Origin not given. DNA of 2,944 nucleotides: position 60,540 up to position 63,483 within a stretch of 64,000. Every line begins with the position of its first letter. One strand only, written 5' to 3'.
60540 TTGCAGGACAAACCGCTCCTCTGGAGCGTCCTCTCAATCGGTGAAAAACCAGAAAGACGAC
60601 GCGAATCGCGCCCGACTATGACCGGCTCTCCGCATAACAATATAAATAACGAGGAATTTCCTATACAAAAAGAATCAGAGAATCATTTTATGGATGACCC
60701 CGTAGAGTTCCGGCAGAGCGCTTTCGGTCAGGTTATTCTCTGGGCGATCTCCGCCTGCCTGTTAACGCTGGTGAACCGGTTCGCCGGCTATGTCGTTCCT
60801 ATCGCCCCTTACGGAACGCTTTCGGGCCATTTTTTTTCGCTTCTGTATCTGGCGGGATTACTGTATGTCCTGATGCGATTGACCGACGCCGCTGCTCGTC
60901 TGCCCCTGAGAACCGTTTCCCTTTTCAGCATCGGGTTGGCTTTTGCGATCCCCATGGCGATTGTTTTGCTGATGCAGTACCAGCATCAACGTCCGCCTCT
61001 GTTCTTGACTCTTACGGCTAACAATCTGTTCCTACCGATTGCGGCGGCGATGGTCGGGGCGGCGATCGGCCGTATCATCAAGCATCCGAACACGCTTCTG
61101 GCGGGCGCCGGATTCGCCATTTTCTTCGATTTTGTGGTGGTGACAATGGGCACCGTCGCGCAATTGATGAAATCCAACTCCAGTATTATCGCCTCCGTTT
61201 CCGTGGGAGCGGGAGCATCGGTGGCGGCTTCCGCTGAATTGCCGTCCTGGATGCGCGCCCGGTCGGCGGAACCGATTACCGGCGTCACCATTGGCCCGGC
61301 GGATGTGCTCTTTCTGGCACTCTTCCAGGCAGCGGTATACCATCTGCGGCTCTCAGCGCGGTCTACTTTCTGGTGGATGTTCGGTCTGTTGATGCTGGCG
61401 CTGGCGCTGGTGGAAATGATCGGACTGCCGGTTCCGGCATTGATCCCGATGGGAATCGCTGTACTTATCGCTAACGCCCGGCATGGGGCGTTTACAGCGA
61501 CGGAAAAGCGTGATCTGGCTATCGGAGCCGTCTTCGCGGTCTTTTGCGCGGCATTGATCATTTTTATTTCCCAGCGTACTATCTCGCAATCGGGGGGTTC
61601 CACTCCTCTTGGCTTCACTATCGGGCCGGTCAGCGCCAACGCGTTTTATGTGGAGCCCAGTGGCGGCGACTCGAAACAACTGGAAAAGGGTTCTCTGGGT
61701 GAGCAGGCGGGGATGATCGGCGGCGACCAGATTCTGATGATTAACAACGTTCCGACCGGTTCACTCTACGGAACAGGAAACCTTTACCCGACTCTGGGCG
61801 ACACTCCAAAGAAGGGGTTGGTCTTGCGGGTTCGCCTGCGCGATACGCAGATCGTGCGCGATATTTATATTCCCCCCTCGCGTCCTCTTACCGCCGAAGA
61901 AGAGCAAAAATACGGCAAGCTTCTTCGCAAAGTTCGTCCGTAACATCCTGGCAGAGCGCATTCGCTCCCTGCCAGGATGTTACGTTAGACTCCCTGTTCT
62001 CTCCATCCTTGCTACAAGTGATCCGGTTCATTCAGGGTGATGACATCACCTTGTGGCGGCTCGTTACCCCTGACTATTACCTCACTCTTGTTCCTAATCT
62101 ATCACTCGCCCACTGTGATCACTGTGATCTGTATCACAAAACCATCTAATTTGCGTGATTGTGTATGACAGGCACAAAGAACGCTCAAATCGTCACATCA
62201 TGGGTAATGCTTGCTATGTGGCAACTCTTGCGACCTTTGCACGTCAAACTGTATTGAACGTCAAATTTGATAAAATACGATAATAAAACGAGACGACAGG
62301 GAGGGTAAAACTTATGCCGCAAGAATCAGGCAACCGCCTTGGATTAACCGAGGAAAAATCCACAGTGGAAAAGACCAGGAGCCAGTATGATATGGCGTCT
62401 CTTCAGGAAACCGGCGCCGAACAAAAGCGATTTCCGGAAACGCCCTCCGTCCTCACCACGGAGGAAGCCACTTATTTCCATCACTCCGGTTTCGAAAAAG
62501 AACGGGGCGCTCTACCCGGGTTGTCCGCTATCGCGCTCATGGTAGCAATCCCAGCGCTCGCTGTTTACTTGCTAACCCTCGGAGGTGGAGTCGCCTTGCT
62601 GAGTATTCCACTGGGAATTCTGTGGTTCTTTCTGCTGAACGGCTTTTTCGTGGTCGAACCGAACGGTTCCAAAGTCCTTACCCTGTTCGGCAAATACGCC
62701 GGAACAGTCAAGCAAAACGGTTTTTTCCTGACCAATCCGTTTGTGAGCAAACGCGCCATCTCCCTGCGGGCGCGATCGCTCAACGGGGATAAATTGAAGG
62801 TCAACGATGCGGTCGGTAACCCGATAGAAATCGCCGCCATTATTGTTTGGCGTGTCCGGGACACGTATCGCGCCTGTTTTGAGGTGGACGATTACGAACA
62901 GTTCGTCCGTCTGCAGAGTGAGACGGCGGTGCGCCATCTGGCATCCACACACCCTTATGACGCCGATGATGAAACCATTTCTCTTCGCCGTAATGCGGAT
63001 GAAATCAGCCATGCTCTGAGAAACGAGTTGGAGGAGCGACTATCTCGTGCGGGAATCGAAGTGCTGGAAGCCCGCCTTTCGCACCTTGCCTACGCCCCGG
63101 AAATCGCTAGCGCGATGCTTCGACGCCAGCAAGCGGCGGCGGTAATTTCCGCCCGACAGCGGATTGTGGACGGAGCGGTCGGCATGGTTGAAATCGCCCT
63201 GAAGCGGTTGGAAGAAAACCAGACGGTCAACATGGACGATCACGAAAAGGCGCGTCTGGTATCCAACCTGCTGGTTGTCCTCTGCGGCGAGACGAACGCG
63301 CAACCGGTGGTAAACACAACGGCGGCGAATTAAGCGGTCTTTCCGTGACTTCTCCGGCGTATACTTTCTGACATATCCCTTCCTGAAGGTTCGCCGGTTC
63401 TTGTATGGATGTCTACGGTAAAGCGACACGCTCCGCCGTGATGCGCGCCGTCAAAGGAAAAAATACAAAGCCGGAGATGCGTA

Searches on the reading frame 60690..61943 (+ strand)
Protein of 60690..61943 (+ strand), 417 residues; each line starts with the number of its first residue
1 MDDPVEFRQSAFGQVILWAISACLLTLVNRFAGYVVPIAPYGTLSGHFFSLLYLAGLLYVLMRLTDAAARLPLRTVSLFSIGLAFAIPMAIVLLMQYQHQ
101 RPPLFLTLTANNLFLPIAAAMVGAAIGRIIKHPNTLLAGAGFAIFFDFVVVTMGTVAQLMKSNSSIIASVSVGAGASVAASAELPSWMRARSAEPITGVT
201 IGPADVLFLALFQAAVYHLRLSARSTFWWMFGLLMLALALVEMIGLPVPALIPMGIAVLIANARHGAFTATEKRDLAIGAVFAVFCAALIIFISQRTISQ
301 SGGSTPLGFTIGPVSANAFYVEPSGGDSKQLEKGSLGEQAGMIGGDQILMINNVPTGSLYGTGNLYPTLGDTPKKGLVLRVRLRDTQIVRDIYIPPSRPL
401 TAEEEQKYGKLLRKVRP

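Call 5: search_protein_families(library=pfam, proteins=[window:60690-61943:+])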
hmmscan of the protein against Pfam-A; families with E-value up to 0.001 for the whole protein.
window:60690-61943:+ (417 aa): 1 family
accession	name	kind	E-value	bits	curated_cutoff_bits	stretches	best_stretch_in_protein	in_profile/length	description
PF17820.7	PDZ_6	-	1.7e-05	24.9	27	1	330-358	4-32/54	PDZ domain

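Call 40: search_protein_families(library=ncbifam, proteins=[window:60690-61943:+], max_evalue=0.001)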
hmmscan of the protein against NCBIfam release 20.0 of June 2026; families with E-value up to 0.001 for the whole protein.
window:60690-61943:+ (417 aa): 0 families

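Call 54: find_homologous_proteins(query=window:60690-61943:+, max_evalue=0.001)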
Query window:60690-61943:+ (417 aa): 124 proteins with E <= 0.001 among 8000 candidates; the best 120 are listed.
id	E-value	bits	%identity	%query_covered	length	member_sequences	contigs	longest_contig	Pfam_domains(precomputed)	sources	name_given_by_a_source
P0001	1.7e-265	898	100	100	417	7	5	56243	-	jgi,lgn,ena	-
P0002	1.6e-187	641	71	100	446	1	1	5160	-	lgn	-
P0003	1.7e-172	592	67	98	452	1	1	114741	-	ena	-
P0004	9.1e-171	586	68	98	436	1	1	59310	-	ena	-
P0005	2.7e-121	423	56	93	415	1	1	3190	-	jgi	-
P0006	6.7e-117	409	54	94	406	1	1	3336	PF17820.8,PF00595.30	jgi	jgi:hypothetical protein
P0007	2.6e-104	368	59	82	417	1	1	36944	PF17820.8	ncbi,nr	ncbi:MAG: PDZ domain-containing protein [Capsulimonadales bacterium]|nr:PDZ domain-containing protei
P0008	2.5e-103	364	58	81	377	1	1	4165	PF17820.8,PF00595.30,PF13180.13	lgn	-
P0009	7.5e-103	363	52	89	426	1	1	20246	PF17820.8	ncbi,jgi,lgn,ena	jgi:hypothetical protein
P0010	3.9e-101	357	51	95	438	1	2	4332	PF17820.8,PF00595.30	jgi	jgi:hypothetical protein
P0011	2.5e-99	351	51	92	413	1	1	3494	PF17820.8,PF00595.30,PF13180.13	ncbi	-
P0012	1.7e-97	345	53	83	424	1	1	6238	PF17820.8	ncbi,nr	ncbi:MAG: PDZ domain-containing protein [Cytophagales bacterium]|nr:PDZ domain-containing protein [A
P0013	5.9e-97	343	54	81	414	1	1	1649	PF17820.8,PF00595.30,PF13180.13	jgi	jgi:hypothetical protein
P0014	3.9e-96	341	53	92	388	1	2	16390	PF17820.8,PF00595.30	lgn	-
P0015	2.6e-95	338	54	81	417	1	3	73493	PF17820.8,PF00595.30,PF13180.13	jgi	jgi:hypothetical protein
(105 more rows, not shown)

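Call 66: predict_structure(alignment_id=A1)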
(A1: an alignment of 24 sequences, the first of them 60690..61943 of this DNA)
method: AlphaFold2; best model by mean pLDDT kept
length: 417 residues; sequences in the alignment: 24
mean_pLDDT: 77.2   pTM: 0.71
mean pLDDT of the five models: 77.2, 76.8, 74.3, 73.5, 72.3
residues with pLDDT >= 90: 105; 70-90: 191; 50-70: 97; < 50: 24
segments of 3 or more residues with pLDDT < 50: 1-4, 175-182, 299-304, 412-417
pLDDT, mean of each block of 10 residues (from residue 1): 55 95 93 85 88 96 96 96 96 87 88 95 93 73 68 59 58 49 55 74 89 90 87 89 74 71 67 77 76 66 58 67 65 75 83 81 71 78 81 77 72 38
secondary structure, 60 per line:
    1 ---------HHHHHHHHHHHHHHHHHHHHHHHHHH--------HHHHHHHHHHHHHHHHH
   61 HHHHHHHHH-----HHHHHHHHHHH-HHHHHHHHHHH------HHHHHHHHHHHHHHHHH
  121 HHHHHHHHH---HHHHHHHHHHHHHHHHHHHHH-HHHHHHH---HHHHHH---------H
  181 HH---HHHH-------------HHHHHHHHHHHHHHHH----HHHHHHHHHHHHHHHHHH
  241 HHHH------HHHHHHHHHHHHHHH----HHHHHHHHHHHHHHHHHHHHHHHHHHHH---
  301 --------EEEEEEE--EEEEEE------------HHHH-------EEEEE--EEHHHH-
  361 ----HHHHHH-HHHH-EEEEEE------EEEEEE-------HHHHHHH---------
elements in order: H10-35 H44-69 H75-85 H87-97 H104-129 H133-153 H155-161 H165-170 H186-189 H203-218 H223-244 H251-265 H270-297 E309-315 E318-323 H336-339 E347-351 H356-359 H365-370 H372-375 E377-382 E389-394 H402-408

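Call 75: search_solved_structures(query=A1, max_evalue=10, show_alignments=5)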
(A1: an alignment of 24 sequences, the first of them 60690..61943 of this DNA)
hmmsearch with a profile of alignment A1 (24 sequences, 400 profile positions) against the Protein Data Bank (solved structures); distinct sequences matched with E-value up to 10: 520 (the best 60 are shown).
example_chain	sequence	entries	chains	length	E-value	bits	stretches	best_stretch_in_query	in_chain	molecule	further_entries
3wkl_A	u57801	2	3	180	1.3e-13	54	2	326-392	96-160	Putative Zinc Metalloprotease AQ_1964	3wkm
6icc_A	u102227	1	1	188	7e-13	51.5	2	326-392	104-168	PDZ tandem fragment with PA tag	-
7cqc_A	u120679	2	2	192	7.3e-13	51.5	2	326-392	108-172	Putative zinc metalloprotease aq_1964,PA14 from Podoplanin,Putative zinc metalloprotease a | Putative zinc metalloprotease aq_1964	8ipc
6al1_A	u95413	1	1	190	7.8e-13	51.4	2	326-392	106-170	PDZ tandem fragment with PA tag insertion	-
6akq_A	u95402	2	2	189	1.7e-12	50.3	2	326-383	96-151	PDZ tandem fragment of A. aeolicus site-2 protease homolog with the PA tag insertion | PDZ tandem fragment with PA tag insertion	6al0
6icf_A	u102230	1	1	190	1.8e-12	50.2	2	326-383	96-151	Putative zinc metalloprotease aq_1964,Putative zinc metalloprotease aq_1964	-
9j83_A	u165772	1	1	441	1.8e-12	50.2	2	327-391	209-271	Putative zinc metalloprotease aq_1964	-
9j82_A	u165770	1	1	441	1.9e-12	50.2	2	327-391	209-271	Putative zinc metalloprotease aq_1964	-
3mh4_A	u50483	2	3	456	1.5e-11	47.2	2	320-398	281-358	Protease do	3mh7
3mh5_A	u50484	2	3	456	1.5e-11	47.2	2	320-398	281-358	Protease do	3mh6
3otp_A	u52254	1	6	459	1.5e-11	47.2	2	320-398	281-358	Protease do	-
1ky9_A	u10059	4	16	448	1.7e-11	47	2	320-398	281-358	PROTEASE DO | Periplasmic serine endoprotease DegP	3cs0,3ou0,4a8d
2zle_A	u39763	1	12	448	1.7e-11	47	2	320-398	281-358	Protease do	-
6jjk_A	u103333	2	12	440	1.8e-11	46.9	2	320-398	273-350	Periplasmic serine endoprotease DegP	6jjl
6jjo_A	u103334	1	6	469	1.9e-11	46.8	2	320-398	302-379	Periplasmic serine endoprotease DegP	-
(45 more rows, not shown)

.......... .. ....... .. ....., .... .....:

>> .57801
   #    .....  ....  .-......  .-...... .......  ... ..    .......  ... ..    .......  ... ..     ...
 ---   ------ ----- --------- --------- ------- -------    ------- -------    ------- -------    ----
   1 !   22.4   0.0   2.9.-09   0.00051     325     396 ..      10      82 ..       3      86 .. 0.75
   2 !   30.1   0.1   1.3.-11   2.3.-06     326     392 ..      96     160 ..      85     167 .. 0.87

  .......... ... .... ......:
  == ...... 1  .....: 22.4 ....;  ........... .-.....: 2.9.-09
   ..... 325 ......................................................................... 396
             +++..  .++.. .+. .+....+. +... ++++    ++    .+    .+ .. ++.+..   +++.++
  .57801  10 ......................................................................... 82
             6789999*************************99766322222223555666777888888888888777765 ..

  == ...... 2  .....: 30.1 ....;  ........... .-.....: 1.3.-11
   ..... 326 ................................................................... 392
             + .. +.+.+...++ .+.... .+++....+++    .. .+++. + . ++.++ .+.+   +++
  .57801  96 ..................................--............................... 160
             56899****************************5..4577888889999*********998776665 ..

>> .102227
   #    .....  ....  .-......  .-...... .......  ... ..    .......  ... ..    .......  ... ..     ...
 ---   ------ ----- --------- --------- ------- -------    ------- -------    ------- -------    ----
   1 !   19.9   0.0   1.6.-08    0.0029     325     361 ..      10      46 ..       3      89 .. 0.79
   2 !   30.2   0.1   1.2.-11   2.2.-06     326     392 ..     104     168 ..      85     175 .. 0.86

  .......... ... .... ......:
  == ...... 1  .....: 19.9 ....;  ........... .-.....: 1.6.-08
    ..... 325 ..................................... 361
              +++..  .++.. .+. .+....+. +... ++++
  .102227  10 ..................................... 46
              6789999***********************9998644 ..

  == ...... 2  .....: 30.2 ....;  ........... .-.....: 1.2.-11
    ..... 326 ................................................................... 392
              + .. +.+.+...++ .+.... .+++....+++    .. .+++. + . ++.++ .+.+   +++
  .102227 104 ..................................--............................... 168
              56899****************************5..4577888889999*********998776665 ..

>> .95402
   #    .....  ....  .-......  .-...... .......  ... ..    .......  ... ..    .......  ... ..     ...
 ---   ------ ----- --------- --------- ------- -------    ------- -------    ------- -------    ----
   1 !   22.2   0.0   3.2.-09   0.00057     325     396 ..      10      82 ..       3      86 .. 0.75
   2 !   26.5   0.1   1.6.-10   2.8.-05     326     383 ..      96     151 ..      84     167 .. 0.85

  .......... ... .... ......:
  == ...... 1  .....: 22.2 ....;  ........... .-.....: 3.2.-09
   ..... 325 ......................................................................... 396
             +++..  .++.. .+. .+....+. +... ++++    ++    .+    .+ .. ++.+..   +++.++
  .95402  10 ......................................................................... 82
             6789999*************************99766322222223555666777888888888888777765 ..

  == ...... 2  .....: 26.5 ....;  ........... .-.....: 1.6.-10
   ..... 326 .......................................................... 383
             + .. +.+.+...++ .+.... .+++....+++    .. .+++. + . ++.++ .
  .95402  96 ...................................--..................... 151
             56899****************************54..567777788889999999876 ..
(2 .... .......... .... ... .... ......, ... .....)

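Call 77: fold_search(model_id=the predicted structure, library=pdb)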
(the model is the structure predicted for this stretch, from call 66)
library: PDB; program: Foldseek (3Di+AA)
matches with E <= 10: 220; with E <= 0.001: 0
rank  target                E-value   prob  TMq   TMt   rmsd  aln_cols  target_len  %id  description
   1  9jr1_E                8.8e-02  1.00  0.17  0.19   8.0       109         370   24  Crystal structure of CtpA from Helicobacter pylori (released 2025-10-01)
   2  9ku3_A                1.0e-01  1.00  0.17  0.18   6.3        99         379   23  Cryo-EM structure of CtpA S300A/K325A/Q329A mutant from Helicobacter pylori (released 2025-12-03)
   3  9ksp_D                1.2e-01  1.00  0.17  0.21   3.1        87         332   22  Cryo-EM structure of CtpA from Helicobacter pylori in an all-resting state (released 2025-12-03)
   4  9kub_C                1.9e-01  1.00  0.17  0.20   2.9        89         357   24  Cryo-EM structure of CtpA from Helicobacter pylori in conformation I (released 2025-12-03)
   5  2zpl_B                2.4e-01  1.00  0.14  0.55   9.2        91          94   11  Crystal structure analysis of PDZ domain A (released 2008-10-21)
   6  9ksp_B                2.6e-01  1.00  0.17  0.21   3.2        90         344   23  Cryo-EM structure of CtpA from Helicobacter pylori in an all-resting state (released 2025-12-03)
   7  9jr1_C                2.8e-01  1.00  0.16  0.18   3.1        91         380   25  Crystal structure of CtpA from Helicobacter pylori (released 2025-10-01)
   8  4c2h_A                3.8e-01  0.93  0.17  0.17  14.8       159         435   16  Crystal structure of the CtpB(V118Y) mutant (released 2013-12-04)
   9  3id1                  4.8e-01  0.98  0.14  0.52   9.5        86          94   14  Crystal Structure of RseP PDZ1 domain (released 2009-08-11)
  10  1n99_A                5.2e-01  1.00  0.16  0.38   4.1        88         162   19  CRYSTAL STRUCTURE OF THE PDZ TANDEM OF HUMAN SYNTENIN (released 2003-04-15)
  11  8zbb_A                5.2e-01  0.10  0.13  0.10  18.8       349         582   17  Cryo-EM structure of outward state Anhydromuropeptide permease (AmpG) G50W/L269W (released 2025-04-30)
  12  2zpl_A                5.7e-01  0.99  0.14  0.57   8.9        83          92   11  Crystal structure analysis of PDZ domain A (released 2008-10-21)
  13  3wkl                  5.9e-01  0.60  0.13  0.27  14.1       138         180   19  The periplasmic PDZ tandem fragment of the RseP homologue from Aquifex aeolicus (released 2013-12-18)
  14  5fn2_B                5.9e-01  0.44  0.24  0.31  20.6       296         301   14  Cryo-EM structure of gamma secretase in complex with a drug DAPT (released 2015-12-16)
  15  2he4                  6.5e-01  0.92  0.13  0.51  12.4        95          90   16  The crystal structure of the second PDZ domain of human NHERF-2 (SLC9A3R2) interacting with a mode 1 PDZ binding motif (released 2006-07-18)
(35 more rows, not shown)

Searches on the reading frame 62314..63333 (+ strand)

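Call 5: search_protein_families(library=pfam, proteins=[window:62314-63333:+])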
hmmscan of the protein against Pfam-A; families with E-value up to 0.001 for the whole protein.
window:62314-63333:+ (339 aa): 1 family
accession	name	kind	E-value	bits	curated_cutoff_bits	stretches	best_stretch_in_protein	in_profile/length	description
PF01145.31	Band_7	-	7.1e-22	78.7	23.6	1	113-282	2-169/176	SPFH domain / Band 7 family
